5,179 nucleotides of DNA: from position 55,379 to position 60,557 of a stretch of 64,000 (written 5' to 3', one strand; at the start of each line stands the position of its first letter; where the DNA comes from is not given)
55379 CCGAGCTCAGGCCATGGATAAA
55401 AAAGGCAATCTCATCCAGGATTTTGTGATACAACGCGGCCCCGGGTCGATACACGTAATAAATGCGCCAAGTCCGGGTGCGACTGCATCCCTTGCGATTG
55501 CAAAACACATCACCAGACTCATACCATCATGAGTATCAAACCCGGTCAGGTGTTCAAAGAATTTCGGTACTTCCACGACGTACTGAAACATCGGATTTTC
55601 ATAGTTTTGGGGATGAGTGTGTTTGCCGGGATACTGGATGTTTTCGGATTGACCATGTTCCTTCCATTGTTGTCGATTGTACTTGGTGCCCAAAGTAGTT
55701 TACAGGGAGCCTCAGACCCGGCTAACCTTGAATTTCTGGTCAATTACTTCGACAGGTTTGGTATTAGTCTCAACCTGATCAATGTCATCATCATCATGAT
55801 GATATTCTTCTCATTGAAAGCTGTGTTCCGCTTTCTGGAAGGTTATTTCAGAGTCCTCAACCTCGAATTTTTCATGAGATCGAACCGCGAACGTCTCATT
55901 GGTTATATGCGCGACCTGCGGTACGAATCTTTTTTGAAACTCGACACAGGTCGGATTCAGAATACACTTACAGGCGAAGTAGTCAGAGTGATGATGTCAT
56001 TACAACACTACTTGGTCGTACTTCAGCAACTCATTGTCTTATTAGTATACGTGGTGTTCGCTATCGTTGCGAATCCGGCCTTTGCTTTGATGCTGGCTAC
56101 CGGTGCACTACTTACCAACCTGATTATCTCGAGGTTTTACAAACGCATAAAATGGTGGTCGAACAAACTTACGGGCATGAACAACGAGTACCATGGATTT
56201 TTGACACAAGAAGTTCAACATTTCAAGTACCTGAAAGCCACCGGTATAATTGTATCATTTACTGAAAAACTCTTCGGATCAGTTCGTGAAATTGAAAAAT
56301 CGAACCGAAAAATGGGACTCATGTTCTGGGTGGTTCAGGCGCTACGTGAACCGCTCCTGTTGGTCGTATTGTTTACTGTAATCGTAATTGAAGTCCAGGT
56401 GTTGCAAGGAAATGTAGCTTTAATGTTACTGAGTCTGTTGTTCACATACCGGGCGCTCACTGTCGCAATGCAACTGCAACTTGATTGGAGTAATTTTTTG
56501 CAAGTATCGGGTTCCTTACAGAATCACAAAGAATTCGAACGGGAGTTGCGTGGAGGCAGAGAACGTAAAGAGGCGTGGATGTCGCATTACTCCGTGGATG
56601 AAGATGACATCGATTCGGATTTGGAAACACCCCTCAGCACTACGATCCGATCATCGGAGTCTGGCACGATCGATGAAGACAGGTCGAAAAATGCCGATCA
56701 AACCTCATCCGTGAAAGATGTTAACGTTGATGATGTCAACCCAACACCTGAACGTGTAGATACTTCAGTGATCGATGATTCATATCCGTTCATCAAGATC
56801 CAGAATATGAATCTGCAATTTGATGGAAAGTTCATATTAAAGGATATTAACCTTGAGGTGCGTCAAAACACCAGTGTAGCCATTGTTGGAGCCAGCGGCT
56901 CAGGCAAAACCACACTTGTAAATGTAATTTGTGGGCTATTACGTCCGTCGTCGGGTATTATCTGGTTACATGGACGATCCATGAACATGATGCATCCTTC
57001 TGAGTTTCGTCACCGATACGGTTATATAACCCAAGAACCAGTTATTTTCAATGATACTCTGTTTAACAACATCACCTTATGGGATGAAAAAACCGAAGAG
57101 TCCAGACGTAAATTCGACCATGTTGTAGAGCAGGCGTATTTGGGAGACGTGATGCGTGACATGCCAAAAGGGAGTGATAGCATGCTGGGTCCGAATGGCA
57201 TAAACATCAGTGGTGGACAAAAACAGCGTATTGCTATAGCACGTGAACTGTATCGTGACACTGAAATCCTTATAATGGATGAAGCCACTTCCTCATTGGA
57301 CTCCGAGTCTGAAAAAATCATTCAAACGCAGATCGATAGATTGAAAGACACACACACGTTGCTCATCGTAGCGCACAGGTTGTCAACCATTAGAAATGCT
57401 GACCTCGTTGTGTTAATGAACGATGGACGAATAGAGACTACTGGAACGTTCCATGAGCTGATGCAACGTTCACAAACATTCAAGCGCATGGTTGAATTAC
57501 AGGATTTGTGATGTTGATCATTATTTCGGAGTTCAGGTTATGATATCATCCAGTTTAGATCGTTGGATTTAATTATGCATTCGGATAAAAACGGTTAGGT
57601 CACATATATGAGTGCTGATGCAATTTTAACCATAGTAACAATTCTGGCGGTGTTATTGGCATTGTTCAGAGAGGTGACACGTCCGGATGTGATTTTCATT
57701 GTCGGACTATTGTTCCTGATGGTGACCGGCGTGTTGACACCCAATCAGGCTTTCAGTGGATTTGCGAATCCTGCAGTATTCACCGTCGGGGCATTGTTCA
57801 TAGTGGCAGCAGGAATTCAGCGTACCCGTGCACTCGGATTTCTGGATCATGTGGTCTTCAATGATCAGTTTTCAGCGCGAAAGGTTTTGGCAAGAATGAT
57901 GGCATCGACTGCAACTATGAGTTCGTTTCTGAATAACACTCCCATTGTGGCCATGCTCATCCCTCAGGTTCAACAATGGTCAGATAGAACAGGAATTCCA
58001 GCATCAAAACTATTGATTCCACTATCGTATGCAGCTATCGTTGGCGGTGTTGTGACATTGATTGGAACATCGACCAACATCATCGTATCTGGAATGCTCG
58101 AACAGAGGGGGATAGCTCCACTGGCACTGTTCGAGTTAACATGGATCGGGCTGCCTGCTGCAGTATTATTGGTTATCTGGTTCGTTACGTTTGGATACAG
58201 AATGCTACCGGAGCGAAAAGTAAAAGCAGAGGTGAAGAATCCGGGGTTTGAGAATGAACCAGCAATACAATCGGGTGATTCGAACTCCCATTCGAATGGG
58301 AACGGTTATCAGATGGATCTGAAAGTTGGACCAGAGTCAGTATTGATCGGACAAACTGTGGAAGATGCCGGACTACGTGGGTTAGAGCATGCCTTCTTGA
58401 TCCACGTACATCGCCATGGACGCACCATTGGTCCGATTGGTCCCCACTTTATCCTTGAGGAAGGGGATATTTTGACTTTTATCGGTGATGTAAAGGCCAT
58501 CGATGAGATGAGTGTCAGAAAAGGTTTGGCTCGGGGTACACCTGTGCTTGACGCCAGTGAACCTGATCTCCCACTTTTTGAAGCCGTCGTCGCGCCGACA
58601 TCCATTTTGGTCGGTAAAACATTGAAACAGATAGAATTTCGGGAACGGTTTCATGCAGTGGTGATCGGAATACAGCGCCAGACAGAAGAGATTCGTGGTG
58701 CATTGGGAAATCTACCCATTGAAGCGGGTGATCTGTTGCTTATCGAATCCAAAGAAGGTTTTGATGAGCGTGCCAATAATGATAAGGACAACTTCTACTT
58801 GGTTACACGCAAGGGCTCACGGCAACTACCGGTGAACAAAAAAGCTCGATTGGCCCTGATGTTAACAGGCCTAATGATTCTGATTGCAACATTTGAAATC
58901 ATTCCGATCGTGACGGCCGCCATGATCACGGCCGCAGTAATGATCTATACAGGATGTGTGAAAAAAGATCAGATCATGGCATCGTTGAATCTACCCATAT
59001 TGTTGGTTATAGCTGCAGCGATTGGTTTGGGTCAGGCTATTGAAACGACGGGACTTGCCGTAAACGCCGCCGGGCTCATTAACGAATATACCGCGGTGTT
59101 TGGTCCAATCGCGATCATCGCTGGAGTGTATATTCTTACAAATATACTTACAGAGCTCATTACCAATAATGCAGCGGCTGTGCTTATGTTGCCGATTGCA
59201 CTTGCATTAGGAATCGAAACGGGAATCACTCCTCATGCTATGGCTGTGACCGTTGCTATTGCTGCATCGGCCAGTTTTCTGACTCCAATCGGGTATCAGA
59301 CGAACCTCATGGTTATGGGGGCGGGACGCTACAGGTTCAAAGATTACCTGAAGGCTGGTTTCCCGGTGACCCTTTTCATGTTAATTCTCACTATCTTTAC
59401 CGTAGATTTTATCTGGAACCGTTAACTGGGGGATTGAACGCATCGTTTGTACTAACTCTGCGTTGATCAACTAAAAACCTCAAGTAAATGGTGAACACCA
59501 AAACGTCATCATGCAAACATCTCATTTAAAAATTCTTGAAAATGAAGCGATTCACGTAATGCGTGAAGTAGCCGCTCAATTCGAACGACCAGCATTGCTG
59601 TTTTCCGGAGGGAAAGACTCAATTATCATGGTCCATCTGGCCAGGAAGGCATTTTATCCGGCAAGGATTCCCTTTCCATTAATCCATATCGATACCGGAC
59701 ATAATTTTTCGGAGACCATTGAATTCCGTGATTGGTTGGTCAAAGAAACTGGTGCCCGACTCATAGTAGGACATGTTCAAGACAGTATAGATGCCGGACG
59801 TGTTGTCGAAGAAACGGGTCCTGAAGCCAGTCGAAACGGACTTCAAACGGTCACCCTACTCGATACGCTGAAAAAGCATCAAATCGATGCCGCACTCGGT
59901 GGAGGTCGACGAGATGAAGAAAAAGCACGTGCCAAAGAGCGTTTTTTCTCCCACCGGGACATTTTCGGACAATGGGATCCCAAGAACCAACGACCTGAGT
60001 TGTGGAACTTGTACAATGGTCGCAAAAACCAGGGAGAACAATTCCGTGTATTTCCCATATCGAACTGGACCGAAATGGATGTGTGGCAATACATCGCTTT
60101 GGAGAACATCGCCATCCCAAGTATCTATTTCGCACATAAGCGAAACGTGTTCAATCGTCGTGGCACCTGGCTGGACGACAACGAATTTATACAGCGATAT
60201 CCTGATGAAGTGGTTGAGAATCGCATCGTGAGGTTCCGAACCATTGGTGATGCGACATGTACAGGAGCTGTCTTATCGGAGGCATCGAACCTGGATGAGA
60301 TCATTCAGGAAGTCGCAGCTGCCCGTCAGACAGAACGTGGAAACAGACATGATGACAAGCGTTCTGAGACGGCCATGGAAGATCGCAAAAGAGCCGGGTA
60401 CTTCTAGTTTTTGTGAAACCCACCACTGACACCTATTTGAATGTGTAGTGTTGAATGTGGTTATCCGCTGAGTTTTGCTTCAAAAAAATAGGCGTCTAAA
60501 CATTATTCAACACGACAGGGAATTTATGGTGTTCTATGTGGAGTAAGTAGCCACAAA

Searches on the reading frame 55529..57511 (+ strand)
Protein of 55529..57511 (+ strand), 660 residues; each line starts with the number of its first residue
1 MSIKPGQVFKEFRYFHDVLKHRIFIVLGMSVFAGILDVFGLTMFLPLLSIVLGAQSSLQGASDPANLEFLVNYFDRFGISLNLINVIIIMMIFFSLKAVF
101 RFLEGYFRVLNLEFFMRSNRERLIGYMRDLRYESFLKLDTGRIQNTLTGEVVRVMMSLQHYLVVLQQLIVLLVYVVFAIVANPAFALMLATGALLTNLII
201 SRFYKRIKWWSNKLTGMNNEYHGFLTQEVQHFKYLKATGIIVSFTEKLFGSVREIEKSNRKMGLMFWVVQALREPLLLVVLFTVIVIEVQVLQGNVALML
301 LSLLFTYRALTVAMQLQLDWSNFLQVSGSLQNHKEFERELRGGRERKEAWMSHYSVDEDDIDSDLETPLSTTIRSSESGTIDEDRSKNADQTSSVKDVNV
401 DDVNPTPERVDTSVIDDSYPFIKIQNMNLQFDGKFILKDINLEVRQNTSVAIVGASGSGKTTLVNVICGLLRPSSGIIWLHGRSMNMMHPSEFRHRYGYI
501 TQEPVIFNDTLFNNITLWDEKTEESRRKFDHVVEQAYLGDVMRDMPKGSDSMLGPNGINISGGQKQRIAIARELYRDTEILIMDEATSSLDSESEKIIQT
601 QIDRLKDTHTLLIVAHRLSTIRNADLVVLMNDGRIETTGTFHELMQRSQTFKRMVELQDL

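Call 36: search_protein_families(library=pfam, proteins=[window:55529-57511:+], max_evalue=0.01)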
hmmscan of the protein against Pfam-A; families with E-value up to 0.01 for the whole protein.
window:55529-57511:+ (660 aa): 10 families
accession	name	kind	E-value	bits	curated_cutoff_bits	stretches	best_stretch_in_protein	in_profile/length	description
PF00005.33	ABC_tran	-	3.3e-30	105.9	25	1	437-588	1-137/137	ABC transporter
PF02463.25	SMC_N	-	1.1e-06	28.7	40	1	448-629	25-210/220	RecF/RecN/SMC N terminal domain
PF13555.12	AAA_29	-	0.00034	20.8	27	1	442-475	17-50/61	P-loop containing region of AAA domain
PF20720.3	nSTAND3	-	0.0022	18.2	27.2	1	444-529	14-92/155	Novel STAND NTPase 3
PF00270.35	DEAD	-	0.0035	17.5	26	0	563-611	100-154/167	DEAD/DEAH box helicase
PF00910.28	RNA_helicase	-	0.0039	18.1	21.5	0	451-510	2-58/105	RNA helicase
PF03266.21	NTPase_1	-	0.0046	17.2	23.9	0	450-472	2-24/168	NTPase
PF13191.12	AAA_16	-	0.005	17.8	32.6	0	448-487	25-63/167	AAA ATPase domain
PF25199.1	nSTAND_NTPase5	-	0.0052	17.1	34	0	443-508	37-102/145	Novel STAND NTPase 5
PF13401.12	AAA_22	-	0.0062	17.3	27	0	446-546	4-65/130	AAA domain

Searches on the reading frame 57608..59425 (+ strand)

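Call 36: search_protein_families(library=pfam, proteins=[window:57608-59425:+], max_evalue=0.01)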
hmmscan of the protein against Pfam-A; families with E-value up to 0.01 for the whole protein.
window:57608-59425:+ (605 aa): 3 families
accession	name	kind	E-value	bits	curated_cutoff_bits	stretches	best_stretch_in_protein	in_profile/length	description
PF03600.22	CitMHS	-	9.8e-68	229.2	31.9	2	20-550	5-334/336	Citrate transporter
PF02080.26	TrkA_C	-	4.9e-26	90.9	27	2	323-379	1-56/71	TrkA-C domain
PF00939.25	Na_sulph_symp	-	5.7e-11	42.5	27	1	412-604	270-467/472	Sodium:sulfate symporter transmembrane region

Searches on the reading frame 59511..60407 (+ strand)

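Call 36: search_protein_families(library=pfam, proteins=[window:59511-60407:+], max_evalue=0.01)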
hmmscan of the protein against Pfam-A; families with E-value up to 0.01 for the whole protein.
window:59511-60407:+ (298 aa): 1 family
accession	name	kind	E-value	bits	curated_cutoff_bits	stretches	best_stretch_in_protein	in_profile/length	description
PF01507.26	PAPS_reduct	-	3.9e-43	147.9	22.5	1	27-252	2-174/175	Phosphoadenosine phosphosulfate reductase domain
